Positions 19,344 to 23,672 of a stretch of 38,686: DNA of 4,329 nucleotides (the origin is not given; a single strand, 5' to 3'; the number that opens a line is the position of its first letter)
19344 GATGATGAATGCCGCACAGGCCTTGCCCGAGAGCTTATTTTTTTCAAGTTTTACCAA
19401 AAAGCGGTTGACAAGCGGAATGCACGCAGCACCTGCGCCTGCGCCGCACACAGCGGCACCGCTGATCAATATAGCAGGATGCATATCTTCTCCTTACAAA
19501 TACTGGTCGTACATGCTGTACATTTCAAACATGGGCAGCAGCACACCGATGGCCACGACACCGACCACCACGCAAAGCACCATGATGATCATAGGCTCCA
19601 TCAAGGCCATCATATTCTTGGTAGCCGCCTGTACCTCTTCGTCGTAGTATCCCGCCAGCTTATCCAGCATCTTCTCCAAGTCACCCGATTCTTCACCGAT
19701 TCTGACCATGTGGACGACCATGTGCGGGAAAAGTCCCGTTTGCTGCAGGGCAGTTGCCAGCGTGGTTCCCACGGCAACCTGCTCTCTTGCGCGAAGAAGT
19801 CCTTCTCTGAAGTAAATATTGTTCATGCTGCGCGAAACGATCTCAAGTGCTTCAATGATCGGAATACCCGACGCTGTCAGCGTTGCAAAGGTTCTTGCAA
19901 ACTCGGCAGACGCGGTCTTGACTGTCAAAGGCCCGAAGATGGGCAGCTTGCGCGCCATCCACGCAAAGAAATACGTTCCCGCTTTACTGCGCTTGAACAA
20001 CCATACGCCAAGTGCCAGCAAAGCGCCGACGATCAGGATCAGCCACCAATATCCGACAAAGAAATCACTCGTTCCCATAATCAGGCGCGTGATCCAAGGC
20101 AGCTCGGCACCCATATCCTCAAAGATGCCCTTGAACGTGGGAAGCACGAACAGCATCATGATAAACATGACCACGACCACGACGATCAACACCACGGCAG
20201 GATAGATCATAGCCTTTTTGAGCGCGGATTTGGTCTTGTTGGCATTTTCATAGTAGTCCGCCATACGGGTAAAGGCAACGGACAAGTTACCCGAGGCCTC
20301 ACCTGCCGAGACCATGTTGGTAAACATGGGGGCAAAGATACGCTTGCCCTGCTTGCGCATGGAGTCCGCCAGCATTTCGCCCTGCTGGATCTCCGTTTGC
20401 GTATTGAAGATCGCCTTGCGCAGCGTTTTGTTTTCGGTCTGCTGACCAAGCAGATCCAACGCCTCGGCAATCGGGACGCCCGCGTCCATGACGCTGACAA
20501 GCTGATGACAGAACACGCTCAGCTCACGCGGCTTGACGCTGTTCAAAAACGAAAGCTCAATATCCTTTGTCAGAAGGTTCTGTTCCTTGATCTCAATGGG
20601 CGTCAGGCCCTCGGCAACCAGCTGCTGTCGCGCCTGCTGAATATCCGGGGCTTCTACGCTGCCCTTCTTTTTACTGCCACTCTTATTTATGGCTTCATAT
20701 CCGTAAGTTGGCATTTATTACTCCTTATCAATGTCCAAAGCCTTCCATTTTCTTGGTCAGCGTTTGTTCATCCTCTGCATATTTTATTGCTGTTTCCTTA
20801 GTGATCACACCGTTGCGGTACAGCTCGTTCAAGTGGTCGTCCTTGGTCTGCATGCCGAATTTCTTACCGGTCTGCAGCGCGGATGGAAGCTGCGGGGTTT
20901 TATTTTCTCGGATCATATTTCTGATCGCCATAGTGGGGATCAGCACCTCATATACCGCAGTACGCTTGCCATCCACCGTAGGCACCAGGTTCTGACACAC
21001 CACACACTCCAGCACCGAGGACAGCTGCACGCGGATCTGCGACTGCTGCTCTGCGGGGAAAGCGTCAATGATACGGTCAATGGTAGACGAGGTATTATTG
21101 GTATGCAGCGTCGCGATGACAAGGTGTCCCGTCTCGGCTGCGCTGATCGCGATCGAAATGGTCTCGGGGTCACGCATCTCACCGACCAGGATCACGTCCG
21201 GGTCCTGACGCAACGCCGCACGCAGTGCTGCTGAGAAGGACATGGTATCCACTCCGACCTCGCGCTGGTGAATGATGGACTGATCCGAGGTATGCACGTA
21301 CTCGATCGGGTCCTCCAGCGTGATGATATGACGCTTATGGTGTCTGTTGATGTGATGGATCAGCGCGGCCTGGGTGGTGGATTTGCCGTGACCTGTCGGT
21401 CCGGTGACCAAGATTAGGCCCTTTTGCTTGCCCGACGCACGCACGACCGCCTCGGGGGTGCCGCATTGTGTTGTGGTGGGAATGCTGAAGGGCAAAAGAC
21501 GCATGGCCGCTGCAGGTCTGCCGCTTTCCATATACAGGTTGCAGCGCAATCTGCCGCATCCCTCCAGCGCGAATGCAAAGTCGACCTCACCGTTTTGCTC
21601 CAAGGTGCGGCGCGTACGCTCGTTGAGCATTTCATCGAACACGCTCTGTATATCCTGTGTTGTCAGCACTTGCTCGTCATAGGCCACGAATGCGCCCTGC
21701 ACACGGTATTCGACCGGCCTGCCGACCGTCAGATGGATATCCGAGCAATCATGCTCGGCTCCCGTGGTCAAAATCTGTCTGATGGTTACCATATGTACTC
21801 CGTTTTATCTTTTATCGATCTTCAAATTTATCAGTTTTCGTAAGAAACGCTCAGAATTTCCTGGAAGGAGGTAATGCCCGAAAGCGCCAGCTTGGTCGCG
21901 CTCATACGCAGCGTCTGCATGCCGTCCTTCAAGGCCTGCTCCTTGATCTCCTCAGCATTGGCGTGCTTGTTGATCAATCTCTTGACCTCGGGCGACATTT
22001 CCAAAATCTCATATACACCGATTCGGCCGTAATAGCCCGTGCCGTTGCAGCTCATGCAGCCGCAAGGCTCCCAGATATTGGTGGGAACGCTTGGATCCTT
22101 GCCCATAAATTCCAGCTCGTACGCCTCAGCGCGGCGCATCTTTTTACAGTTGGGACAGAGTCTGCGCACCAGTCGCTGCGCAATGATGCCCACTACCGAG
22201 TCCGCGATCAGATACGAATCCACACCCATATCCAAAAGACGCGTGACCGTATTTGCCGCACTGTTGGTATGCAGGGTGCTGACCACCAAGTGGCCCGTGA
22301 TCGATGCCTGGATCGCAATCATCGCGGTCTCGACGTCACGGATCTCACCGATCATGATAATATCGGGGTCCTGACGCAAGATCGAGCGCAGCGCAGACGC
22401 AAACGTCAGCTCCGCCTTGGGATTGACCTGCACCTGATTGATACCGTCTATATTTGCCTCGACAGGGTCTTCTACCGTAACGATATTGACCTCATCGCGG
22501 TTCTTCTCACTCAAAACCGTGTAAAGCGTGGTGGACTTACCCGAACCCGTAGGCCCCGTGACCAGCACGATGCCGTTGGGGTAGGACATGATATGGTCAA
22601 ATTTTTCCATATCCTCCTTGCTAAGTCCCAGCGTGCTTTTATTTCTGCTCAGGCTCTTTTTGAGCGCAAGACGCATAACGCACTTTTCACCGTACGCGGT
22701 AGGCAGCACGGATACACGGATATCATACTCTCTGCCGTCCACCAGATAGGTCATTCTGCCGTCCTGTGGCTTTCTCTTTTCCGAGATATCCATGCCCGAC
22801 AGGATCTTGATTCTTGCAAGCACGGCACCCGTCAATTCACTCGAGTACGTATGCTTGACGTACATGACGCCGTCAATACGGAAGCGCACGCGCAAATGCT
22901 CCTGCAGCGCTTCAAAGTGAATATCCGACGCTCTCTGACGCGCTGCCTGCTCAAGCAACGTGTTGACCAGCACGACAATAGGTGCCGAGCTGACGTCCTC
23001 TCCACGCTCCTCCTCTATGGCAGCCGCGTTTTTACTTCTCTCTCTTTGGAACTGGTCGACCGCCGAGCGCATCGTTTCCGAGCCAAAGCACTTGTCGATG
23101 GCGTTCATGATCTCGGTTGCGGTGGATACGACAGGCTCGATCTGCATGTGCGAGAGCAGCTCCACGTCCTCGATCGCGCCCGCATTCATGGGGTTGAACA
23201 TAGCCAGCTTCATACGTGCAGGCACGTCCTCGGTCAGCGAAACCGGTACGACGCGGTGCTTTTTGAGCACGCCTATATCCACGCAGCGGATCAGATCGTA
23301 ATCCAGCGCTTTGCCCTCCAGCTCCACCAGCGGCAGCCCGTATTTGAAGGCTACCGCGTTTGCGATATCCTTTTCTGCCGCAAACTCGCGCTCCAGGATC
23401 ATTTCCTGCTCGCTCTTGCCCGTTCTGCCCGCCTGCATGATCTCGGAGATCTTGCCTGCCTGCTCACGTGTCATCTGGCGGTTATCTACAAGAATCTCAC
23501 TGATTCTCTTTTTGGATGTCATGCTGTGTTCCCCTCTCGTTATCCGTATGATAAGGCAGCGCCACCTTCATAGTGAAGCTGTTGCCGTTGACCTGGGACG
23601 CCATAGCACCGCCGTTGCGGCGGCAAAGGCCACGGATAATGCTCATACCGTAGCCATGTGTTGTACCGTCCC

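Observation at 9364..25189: The type IV pilus locus reads as one ~15.8 kb, 11-gene unit that starts with a sensor kinase and ends with a 1300-aa surface protein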

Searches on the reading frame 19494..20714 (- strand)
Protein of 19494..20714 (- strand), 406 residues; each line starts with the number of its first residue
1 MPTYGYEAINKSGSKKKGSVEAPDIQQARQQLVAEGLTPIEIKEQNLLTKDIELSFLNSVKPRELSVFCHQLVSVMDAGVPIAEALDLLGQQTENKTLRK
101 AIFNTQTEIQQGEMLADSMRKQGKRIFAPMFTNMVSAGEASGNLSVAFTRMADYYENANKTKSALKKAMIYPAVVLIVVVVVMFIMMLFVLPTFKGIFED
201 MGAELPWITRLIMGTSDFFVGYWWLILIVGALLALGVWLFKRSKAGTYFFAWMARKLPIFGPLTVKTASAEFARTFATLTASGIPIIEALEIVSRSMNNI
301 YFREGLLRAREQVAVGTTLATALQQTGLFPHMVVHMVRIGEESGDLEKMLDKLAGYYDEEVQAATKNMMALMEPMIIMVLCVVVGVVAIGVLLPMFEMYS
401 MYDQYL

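Call 4: search_protein_families(library=pfam, proteins=[window:19494-20714:-], max_evalue=0.01)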
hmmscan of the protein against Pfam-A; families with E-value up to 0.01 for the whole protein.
window:19494-20714:- (406 aa): 3 families
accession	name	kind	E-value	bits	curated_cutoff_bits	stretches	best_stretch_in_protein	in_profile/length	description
PF00482.28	T2SSF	-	1.1e-66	222.9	25.2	2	68-192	1-125/125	Type II secretion system (T2SS), protein F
PF20990.2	DUF2207_C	-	0.0005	20.3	33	1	93-242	72-191/247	Predicted membrane protein (DUF2207) C-terminal domain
PF04282.18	DUF438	-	0.0042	17.4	25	0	8-43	16-51/67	Family of unknown function (DUF438)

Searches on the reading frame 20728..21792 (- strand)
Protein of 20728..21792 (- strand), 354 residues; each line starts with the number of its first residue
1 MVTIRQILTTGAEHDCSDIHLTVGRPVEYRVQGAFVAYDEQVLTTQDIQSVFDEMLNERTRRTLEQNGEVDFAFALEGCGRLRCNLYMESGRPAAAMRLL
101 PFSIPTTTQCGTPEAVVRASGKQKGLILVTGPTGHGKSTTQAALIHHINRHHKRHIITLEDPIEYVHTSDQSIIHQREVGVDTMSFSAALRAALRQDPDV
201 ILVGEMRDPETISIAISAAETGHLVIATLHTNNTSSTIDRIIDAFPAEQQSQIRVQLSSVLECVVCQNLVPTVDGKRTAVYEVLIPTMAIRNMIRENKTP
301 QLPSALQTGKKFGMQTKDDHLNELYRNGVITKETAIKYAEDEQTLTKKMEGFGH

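Call 4: search_protein_families(library=pfam, proteins=[window:20728-21792:-], max_evalue=0.01)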
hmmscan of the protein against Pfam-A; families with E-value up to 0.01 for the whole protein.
window:20728-21792:- (354 aa): 8 families
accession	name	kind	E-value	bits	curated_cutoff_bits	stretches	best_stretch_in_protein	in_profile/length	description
PF00437.27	T2SSE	-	2e-46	158.8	24.9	1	111-284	125-288/370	Type II/IV secretion system protein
PF25199.1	nSTAND_NTPase5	-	0.00026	21.3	34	1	117-164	34-81/145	Novel STAND NTPase 5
PF13191.12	AAA_16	-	0.00055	20.9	32.6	1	118-166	18-63/167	AAA ATPase domain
PF09818.15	ABC_ATPase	-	0.00066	19.2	23.2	1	88-175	42-133/283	P-loop domain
PF07728.20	AAA_5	-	0.00073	20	22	0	127-229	2-100/139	AAA domain (dynein-related subfamily)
PF13401.12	AAA_22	-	0.00087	20.1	27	1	122-159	3-39/130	AAA domain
PF01935.23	DUF87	-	0.0021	18.6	23.2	1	128-217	27-103/220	Helicase HerA, central domain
PF20720.3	nSTAND3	-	0.0048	17.1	27.2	0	122-162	15-54/155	Novel STAND NTPase 3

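Call 25: search_protein_families(library=ncbifam, proteins=[window:20728-21792:-], max_evalue=0.01)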
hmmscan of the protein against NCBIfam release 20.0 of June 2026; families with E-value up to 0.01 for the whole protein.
window:20728-21792:- (354 aa): 20 families
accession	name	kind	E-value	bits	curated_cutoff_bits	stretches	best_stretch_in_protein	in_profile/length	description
TIGR01420.1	pilT_fam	subfamily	2.7e-137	457.6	319.1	1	4-342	2-341/343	PilT/PilU family type 4a pilus ATPase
TIGR02525.1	plasmid_TraJ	equivalog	3.5e-58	197.4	368.3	1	3-338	11-366/372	plasmid transfer ATPase TraJ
TIGR02524.1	dot_icm_DotB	equivalog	3.7e-44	151.4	463.3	1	6-330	8-345/358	Dot/Icm type IV secretion system ATPase DotB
TIGR02533.1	type_II_gspE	equivalog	5.2e-43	147.4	630.25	1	122-270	241-379/486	type II secretion system ATPase GspE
NF041000.1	ATPase_ComGA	equivalog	3e-40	137.9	300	1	6-271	2-266/267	competence type IV pilus ATPase ComGA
NF007755.0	PRK10436.1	equivalog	2.2e-39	135.4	617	1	4-270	89-355/465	type II secretion system protein GspE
TIGR02538.1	type_IV_pilB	equivalog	6.9e-38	130.6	675.65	1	117-243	309-431/564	type IV-A pilus assembly ATPase PilB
NF053534.1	T4PilAsmATPsTfpB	equivalog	3.2e-33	115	850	1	122-243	334-451/584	type IV pilus assembly ATPase TfpB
NF058587.1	archaellum_moto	equivalog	2e-18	66.4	550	1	127-242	278-394/527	archaellum flagellar ATPase motor FlaI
TIGR02782.1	TrbB_P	equivalog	5.5e-18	65.3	304.55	1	123-265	135-276/303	P-type conjugative transfer ATPase TrbB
TIGR02788.1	VirB11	equivalog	4.9e-16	58.6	249.95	1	122-251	142-272/308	P-type DNA transfer ATPase VirB11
NF010469.0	PRK13894.1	subfamily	3.3e-15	56.2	508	1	115-246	140-269/320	conjugal transfer ATPase TrbB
NF010407.0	PRK13833.1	subfamily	9.4e-14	51.5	499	1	115-252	135-269/323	conjugal transfer protein TrbB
NF010425.0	PRK13851.1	equivalog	3.2e-13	49.3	461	1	110-241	148-280/344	type IV secretion system protein VirB11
TIGR03819.1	heli_sec_ATPase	hypoth_equivalog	9.3e-13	48.1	373.15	1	117-265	171-323/340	TadA family conjugal transfer-associated ATPase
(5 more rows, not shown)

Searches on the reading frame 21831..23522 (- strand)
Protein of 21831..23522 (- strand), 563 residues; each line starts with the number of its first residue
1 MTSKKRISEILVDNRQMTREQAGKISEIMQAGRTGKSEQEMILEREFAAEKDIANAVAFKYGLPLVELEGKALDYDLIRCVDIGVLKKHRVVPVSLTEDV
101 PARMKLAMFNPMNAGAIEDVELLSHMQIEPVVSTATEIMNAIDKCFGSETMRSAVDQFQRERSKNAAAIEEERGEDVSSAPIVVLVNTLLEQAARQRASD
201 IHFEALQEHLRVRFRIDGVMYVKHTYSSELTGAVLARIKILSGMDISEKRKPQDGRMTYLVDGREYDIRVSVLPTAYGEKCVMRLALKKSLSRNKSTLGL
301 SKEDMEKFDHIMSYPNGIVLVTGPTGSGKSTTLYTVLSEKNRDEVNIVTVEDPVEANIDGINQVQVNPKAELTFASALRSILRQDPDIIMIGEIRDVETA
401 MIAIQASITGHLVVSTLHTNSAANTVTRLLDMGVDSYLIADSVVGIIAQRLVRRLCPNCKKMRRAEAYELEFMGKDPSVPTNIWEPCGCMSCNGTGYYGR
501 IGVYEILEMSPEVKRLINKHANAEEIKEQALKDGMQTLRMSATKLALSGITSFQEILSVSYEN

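Call 4: search_protein_families(library=pfam, proteins=[window:21831-23522:-], max_evalue=0.01)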
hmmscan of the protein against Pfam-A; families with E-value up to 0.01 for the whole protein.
window:21831-23522:- (563 aa): 11 families
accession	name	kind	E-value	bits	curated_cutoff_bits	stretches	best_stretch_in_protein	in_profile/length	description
PF00437.27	T2SSE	-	1.9e-136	455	24.9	1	177-557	3-369/370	Type II/IV secretion system protein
PF05157.20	MshEN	-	6e-14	52.2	23.1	1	61-150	1-88/90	MshEN domain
PF13173.12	AAA_14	-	1.8e-05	25.2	27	1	316-423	2-100/129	AAA domain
PF13401.12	AAA_22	-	4.4e-05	24.2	27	1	316-356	5-45/130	AAA domain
PF01580.24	FtsK_SpoIIIE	-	6e-05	23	24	0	308-336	33-59/221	FtsK/SpoIIIE family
PF13555.12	AAA_29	-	0.00027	21.1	27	1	311-337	17-46/61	P-loop containing region of AAA domain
PF25199.1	nSTAND_NTPase5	-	0.00033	20.9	34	1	316-361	41-87/145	Novel STAND NTPase 5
PF13191.12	AAA_16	-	0.00064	20.7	32.6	1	315-367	24-64/167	AAA ATPase domain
PF20720.3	nSTAND3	-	0.0013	18.8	27.2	1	316-356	17-57/155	Novel STAND NTPase 3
PF02492.25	cobW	-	0.0015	18.6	20.7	1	318-360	2-44/180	CobW/HypB/UreG, nucleotide-binding domain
PF03266.21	NTPase_1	-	0.0054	17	23.9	0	319-347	2-30/168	NTPase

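Call 25: search_protein_families(library=ncbifam, proteins=[window:21831-23522:-], max_evalue=0.01)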
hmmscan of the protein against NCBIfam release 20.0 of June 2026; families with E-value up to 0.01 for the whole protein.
window:21831-23522:- (563 aa): 22 families
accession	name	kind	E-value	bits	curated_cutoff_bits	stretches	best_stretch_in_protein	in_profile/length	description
TIGR02538.1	type_IV_pilB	equivalog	8.1e-174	579.3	675.65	1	7-561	2-563/564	type IV-A pilus assembly ATPase PilB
TIGR02533.1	type_II_gspE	equivalog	1.2e-169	565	630.25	1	81-559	4-485/486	type II secretion system ATPase GspE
NF053534.1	T4PilAsmATPsTfpB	equivalog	5.8e-147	490.5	850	1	53-559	68-581/584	type IV pilus assembly ATPase TfpB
NF007755.0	PRK10436.1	equivalog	8.6e-138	459.9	617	1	131-559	34-458/465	type II secretion system protein GspE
NF041000.1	ATPase_ComGA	equivalog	7.6e-82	274.3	300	1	188-453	2-266/267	competence type IV pilus ATPase ComGA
TIGR01420.1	pilT_fam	subfamily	4.3e-54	184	319.1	1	187-455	3-271/343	PilT/PilU family type 4a pilus ATPase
TIGR02525.1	plasmid_TraJ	equivalog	1.1e-25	90.4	368.3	1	314-435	147-275/372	plasmid transfer ATPase TraJ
TIGR02524.1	dot_icm_DotB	equivalog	5.8e-21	75.1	463.3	1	313-433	131-260/358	Dot/Icm type IV secretion system ATPase DotB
NF058587.1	archaellum_moto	equivalog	3.2e-16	59.2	550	1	319-430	278-394/527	archaellum flagellar ATPase motor FlaI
TIGR02782.1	TrbB_P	equivalog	5.9e-15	55.3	304.55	1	319-430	139-253/303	P-type conjugative transfer ATPase TrbB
TIGR02788.1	VirB11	equivalog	7.8e-15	54.7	249.95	1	304-436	132-269/308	P-type DNA transfer ATPase VirB11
TIGR03819.1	heli_sec_ATPase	hypoth_equivalog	1.2e-13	51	373.15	1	318-436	180-304/340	TadA family conjugal transfer-associated ATPase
NF010469.0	PRK13894.1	subfamily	2.1e-13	50.4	508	1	319-430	152-265/320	conjugal transfer ATPase TrbB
NF010407.0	PRK13833.1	subfamily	7.8e-13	48.5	499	1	319-433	147-263/323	conjugal transfer protein TrbB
NF010425.0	PRK13851.1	equivalog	7.1e-10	38.3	461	1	302-431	148-282/344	type IV secretion system protein VirB11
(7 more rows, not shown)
